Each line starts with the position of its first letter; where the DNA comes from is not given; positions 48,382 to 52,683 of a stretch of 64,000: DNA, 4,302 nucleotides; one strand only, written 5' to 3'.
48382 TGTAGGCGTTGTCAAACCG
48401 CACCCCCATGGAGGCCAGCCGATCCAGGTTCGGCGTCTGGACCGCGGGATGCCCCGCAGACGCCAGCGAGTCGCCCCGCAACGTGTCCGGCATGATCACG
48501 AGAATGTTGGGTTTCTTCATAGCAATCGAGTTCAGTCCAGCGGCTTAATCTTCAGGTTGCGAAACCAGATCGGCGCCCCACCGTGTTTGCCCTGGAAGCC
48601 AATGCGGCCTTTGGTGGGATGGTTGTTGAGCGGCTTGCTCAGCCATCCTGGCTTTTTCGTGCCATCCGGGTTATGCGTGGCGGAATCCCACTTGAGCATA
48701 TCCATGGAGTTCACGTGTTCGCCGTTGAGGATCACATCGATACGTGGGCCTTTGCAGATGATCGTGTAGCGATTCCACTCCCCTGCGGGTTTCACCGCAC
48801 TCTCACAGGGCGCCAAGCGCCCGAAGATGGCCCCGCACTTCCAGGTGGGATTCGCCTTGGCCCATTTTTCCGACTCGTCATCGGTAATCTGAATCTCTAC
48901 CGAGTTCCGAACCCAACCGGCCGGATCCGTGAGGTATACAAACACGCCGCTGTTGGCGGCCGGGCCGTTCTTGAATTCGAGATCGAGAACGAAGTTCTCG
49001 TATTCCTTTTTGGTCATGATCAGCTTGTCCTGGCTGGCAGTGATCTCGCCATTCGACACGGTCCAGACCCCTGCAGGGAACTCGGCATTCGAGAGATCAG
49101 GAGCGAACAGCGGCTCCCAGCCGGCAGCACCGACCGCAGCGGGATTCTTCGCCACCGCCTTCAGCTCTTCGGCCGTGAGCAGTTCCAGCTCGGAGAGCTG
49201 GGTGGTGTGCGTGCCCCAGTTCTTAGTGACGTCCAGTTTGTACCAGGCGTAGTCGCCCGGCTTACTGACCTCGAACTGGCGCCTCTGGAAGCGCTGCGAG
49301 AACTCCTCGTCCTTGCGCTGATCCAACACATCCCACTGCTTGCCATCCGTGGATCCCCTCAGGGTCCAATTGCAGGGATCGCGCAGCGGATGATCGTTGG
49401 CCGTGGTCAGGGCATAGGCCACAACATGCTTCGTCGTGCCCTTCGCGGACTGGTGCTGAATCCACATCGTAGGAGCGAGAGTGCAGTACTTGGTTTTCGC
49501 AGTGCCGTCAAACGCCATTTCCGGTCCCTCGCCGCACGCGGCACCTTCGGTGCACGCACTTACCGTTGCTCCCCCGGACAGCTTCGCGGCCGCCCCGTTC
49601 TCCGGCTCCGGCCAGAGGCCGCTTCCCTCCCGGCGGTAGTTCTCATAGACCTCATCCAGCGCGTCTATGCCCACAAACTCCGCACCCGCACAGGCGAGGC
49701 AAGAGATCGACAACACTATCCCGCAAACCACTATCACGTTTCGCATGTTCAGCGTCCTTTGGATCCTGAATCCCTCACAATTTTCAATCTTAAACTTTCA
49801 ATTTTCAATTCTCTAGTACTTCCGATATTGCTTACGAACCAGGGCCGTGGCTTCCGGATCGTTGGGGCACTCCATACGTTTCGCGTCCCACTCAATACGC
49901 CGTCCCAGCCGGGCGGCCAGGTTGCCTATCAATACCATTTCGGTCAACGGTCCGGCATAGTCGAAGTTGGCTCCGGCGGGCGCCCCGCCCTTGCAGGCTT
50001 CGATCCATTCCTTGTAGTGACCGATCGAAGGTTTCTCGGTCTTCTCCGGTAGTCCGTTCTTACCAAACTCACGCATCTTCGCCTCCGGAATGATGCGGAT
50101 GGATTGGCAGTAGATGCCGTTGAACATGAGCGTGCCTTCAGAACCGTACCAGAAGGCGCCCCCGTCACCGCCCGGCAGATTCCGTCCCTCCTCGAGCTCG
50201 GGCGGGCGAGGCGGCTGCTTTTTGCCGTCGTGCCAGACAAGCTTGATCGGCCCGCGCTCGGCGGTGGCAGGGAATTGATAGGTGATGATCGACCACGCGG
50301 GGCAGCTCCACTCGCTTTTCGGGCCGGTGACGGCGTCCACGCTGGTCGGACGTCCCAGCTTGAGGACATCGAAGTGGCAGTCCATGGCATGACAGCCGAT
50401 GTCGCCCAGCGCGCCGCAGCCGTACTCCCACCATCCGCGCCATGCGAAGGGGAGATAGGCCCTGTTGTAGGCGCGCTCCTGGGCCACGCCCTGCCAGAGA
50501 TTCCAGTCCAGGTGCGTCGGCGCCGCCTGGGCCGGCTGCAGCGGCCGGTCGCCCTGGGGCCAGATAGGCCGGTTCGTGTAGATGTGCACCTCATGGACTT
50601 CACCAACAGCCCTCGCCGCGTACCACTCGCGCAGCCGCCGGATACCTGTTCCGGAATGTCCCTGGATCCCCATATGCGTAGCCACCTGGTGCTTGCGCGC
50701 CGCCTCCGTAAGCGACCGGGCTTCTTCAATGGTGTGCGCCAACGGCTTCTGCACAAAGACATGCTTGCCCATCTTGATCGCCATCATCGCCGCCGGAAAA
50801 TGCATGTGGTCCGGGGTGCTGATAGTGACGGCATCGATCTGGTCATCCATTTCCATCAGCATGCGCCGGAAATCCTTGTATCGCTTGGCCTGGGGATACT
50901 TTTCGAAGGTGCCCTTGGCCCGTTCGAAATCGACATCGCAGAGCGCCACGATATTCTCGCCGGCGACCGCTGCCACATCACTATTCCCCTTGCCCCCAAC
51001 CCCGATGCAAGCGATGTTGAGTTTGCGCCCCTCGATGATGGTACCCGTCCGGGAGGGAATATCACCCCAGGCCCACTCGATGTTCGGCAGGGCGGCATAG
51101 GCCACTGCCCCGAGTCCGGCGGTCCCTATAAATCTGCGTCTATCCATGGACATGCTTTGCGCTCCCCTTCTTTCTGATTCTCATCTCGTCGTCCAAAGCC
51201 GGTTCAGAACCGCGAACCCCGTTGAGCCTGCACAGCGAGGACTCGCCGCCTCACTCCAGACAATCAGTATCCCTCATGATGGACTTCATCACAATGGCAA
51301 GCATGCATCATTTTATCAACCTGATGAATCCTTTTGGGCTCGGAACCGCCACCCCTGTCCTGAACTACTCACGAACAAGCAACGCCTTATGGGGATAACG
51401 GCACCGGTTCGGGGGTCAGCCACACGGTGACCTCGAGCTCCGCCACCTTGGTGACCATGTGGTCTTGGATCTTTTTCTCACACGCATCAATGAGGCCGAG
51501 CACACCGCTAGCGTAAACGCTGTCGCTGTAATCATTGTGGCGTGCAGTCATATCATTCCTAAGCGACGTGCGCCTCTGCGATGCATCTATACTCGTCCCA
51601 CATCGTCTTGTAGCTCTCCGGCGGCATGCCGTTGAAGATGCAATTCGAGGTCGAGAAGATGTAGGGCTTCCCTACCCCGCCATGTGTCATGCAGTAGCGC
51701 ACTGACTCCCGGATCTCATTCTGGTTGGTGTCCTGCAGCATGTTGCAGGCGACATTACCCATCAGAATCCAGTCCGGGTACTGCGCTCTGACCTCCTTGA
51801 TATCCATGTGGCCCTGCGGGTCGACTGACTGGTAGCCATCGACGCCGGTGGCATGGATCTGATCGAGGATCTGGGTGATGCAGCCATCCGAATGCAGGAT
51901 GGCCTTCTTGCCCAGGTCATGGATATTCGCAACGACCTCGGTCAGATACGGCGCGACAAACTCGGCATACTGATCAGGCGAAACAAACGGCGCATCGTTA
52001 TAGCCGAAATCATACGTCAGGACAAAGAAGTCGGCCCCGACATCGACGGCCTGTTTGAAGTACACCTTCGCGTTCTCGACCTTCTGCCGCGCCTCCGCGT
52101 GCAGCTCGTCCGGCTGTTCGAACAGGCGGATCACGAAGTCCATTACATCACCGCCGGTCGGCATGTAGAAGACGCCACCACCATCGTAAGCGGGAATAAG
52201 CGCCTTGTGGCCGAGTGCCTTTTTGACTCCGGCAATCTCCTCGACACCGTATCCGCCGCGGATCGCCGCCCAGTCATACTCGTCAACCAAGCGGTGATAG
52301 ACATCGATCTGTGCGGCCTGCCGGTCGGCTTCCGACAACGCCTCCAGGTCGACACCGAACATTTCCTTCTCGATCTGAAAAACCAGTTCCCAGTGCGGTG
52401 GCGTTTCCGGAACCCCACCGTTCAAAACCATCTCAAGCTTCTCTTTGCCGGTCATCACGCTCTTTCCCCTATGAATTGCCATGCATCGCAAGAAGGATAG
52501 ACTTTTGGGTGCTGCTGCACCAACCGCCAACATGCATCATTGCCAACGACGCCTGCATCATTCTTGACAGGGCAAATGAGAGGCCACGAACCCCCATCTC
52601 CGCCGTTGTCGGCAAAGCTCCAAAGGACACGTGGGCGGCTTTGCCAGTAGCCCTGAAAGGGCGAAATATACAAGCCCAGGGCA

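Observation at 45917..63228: Phased TGCATCA(Y) direct repeats mark six promoter regions of the glycan block: candidate AraC/XylS-type operator defining one regulon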

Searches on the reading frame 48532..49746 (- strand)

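Call 5: search_protein_families(library=pfam, proteins=[window:48532-49746:-])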
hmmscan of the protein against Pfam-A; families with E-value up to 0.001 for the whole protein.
window:48532-49746:- (404 aa): 1 family
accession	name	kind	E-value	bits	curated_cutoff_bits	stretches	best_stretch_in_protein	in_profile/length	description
PF06439.18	3keto-disac_hyd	-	7.5e-37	127.6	26.8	1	218-401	11-187/187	3-keto-disaccharide hydrolase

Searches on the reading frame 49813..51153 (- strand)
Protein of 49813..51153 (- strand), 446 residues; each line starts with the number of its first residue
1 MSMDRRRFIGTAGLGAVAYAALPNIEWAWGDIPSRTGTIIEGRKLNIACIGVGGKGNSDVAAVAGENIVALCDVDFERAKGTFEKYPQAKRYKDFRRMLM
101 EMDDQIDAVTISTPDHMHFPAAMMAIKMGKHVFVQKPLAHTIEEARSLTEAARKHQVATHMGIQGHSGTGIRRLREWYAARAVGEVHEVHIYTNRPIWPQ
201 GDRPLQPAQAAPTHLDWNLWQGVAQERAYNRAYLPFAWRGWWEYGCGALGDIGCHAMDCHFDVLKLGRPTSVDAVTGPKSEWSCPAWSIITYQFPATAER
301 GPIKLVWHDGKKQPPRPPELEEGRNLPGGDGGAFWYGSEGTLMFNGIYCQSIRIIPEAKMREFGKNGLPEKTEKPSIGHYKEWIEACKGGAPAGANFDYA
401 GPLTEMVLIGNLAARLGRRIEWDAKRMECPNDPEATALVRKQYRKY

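Call 5: search_protein_families(library=pfam, proteins=[window:49813-51153:-])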
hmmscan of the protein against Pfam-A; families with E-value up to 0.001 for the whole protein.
window:49813-51153:- (446 aa): 3 families
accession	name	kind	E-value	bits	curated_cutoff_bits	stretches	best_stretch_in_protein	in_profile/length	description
PF01408.29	GFO_IDH_MocA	-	9.9e-20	71.9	24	1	46-162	2-119/120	Oxidoreductase family, NAD-binding Rossmann fold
PF19051.5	GFO_IDH_MocA_C2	-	3.2e-16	60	23.3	1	200-294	38-133/254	Oxidoreductase family, C-terminal alpha/beta domain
PF22725.1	GFO_IDH_MocA_C3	-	8.7e-07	29.4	27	1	228-277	30-73/124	GFO/IDH/MocA C-terminal domain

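Call 10: find_encoding_contigs(protein=window:49813-51153:-, flank=10000, max_places=6)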
Protein window:49813-51153:- (446 aa): 8 contigs read that carry it; 3 places shown.
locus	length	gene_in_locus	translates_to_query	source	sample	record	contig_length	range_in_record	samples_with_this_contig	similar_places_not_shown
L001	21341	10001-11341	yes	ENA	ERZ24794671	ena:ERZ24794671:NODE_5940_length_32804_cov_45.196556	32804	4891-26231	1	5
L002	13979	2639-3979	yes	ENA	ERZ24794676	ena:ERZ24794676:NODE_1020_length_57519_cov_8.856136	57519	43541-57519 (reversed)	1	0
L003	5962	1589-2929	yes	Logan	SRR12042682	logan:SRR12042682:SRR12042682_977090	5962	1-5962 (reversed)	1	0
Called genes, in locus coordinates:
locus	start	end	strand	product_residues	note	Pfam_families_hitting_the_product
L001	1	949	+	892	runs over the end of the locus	PF00884:Sulfatase, PF00754:F5_F8_type_C, PF22633:F5_F8_type_C_2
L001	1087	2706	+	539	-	-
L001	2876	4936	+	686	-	PF17678:Glyco_hydro_92N, PF07971:Glyco_hydro_92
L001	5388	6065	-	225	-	PF08843:AbiEii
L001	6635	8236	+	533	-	-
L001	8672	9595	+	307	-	PF01208:URO-D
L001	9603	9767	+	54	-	-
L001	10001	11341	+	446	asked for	PF01408:GFO_IDH_MocA, PF22725:GFO_IDH_MocA_C3 (faint), PF19051:GFO_IDH_MocA_C2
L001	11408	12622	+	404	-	PF06439:3keto-disac_hyd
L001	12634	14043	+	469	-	PF00884:Sulfatase, PF01663:Phosphodiest (faint), PF16347:SGSH_C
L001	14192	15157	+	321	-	PF00702:Hydrolase, PF13419:HAD_2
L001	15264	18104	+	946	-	PF01074:Glyco_hydro_38N, PF09261:Alpha-mann_mid, PF07748:Glyco_hydro_38C, PF17677:Glyco_hydro38C2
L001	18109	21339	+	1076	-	PF22124:Glyco_hydro_95_cat, PF00754:F5_F8_type_C (weak)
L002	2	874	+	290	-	?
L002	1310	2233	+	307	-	PF01208:URO-D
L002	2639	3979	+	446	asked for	PF01408:GFO_IDH_MocA, PF22725:GFO_IDH_MocA_C3 (faint), PF19051:GFO_IDH_MocA_C2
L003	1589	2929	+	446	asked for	PF01408:GFO_IDH_MocA, PF22725:GFO_IDH_MocA_C3 (faint), PF19051:GFO_IDH_MocA_C2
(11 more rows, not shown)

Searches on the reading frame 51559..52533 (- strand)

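Call 5: search_protein_families(library=pfam, proteins=[window:51559-52533:-])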
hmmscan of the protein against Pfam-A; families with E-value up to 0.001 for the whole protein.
window:51559-52533:- (324 aa): 1 family
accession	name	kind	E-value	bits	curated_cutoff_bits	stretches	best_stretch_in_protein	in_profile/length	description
PF01208.23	URO-D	-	2.4e-25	89.7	23.9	1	122-314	151-342/346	Uroporphyrinogen decarboxylase (URO-D)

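Call 49: search_protein_families(library=ncbifam, proteins=[window:51559-52482:-], max_evalue=0.01)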
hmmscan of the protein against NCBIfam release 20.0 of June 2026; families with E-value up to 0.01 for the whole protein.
window:51559-52482:- (307 aa): 5 families
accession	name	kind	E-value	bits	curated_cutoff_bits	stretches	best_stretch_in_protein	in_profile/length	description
NF004889.0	PRK06252.1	subfamily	5.5e-15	55.2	244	1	112-268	157-307/340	methylcobalamin:coenzyme M methyltransferase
TIGR01463.1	mtaA_cmuA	subfamily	3.9e-11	42.8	235.4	1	113-269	157-310/340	MtaA/CmuA family methyltransferase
NF041608.1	methylcob_mtaseMtbA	equivalog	2.3e-09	36.8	600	1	140-268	184-308/339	methylcobamide:CoM methyltransferase MtbA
TIGR01464.1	hemE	equivalog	5.1e-09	35.6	302.95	1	121-296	165-334/338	uroporphyrinogen decarboxylase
NF040654.1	MtaA_Meth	equivalog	7.7e-09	34.9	400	1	113-268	156-306/337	methylcobamide:CoM methyltransferase MtaA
